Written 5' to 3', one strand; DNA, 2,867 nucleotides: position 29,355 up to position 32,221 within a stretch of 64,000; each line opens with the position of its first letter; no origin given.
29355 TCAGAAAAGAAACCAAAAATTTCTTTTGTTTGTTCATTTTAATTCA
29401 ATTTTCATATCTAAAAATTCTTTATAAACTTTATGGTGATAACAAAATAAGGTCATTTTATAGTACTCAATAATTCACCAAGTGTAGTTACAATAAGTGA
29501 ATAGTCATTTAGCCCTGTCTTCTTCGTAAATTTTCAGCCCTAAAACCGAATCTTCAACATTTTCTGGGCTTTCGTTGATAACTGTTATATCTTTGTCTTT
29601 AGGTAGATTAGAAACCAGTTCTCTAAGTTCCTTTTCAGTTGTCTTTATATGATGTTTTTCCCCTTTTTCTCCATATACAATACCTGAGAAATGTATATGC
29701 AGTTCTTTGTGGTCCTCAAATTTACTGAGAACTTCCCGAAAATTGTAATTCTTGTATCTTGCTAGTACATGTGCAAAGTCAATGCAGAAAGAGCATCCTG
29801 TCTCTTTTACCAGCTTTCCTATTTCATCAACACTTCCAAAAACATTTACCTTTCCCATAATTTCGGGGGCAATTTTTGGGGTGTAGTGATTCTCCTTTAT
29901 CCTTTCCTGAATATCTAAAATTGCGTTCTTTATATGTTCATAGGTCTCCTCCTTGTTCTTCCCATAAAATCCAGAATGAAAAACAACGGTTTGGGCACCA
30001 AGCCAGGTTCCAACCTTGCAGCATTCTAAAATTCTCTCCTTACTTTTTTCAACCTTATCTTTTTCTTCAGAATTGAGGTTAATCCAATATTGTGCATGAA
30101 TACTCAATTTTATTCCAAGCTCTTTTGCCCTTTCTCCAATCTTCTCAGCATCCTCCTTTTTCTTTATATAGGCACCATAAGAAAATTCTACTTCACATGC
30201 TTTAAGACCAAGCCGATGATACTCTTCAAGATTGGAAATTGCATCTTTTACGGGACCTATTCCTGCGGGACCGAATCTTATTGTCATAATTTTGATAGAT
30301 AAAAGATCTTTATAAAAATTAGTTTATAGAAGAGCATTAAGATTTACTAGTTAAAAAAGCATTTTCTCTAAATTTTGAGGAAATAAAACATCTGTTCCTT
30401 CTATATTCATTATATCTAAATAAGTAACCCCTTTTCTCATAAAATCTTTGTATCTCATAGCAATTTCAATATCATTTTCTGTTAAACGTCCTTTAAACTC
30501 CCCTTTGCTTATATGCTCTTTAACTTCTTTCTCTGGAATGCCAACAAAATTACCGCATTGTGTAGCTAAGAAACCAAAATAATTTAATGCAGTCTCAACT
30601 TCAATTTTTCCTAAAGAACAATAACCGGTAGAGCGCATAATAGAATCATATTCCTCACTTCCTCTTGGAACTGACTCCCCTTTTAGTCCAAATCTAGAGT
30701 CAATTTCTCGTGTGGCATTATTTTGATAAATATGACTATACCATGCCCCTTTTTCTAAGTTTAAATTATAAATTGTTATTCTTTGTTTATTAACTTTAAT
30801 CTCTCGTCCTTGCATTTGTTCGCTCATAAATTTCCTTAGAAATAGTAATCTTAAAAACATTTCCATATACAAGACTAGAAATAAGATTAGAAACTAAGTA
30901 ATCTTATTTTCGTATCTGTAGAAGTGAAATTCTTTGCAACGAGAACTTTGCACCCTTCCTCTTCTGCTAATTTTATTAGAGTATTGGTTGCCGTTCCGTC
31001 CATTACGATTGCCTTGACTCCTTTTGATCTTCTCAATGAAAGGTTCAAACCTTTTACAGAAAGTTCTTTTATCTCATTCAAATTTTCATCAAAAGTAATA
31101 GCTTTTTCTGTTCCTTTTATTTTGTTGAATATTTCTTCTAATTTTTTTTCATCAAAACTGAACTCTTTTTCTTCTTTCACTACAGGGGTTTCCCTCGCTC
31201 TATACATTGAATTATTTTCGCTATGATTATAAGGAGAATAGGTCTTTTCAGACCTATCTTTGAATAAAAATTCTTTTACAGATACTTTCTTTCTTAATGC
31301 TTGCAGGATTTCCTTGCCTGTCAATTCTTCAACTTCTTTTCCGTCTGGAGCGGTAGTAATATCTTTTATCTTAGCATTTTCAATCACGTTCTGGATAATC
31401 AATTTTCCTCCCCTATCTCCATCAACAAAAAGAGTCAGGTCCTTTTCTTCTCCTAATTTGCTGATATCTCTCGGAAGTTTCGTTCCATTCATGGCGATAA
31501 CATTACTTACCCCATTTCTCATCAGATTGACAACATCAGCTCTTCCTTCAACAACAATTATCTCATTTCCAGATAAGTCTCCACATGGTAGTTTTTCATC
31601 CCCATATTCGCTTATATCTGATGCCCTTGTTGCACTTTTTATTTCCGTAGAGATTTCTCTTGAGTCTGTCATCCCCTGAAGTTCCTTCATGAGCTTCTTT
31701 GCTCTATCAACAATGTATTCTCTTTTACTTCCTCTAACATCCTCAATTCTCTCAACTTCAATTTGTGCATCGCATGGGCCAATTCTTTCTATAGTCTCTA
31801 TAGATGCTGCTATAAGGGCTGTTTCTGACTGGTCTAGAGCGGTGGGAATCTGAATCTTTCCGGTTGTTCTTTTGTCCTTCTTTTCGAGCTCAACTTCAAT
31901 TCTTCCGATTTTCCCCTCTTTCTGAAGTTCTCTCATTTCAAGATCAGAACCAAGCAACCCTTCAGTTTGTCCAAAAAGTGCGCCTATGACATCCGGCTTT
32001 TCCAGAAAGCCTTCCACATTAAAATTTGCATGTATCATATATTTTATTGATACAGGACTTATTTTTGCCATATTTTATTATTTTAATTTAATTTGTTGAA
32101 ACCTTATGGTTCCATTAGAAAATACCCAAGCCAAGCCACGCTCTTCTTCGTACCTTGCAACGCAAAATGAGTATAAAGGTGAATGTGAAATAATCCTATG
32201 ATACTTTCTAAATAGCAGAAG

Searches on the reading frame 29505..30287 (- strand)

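Call 53: search_protein_families(library=pfam, proteins=[window:29505-30287:-], max_evalue=0.001)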
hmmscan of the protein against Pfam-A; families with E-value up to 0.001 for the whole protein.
window:29505-30287:- (260 aa): 2 families
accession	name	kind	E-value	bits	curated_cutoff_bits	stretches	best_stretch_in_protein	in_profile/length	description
PF01261.30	AP_endonuc_2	-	3.2e-21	76.6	31.1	1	22-210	3-195/249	Xylose isomerase-like TIM barrel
PF03851.20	UvdE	-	3.5e-06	26.9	24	1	43-132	84-178/275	UV-endonuclease UvdE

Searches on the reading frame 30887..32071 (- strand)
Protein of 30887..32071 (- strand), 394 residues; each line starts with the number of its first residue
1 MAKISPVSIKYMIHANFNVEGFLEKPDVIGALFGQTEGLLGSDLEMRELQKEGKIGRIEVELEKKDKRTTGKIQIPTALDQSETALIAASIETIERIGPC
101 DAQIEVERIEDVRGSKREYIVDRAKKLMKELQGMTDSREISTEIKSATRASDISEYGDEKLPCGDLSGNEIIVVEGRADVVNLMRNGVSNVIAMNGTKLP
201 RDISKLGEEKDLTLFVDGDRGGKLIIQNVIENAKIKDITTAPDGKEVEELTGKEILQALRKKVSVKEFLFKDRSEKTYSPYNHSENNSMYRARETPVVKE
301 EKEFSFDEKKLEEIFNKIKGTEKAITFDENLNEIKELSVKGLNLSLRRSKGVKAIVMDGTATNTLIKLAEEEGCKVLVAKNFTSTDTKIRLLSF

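Call 26: search_protein_families(library=pfam, proteins=[window:30887-32071:-], max_evalue=0.001)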
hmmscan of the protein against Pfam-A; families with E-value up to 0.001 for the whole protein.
window:30887-32071:- (394 aa): 3 families
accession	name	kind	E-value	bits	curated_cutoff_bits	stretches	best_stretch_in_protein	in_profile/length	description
PF13662.12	Toprim_4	-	7.9e-10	39.3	25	1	169-234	1-75/85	Toprim domain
PF13155.12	Toprim_2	-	3e-07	31.2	22.1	1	172-248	1-85/88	Toprim-like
PF01751.28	Toprim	-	0.00051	20.6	23.1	0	170-237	1-82/96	Toprim domain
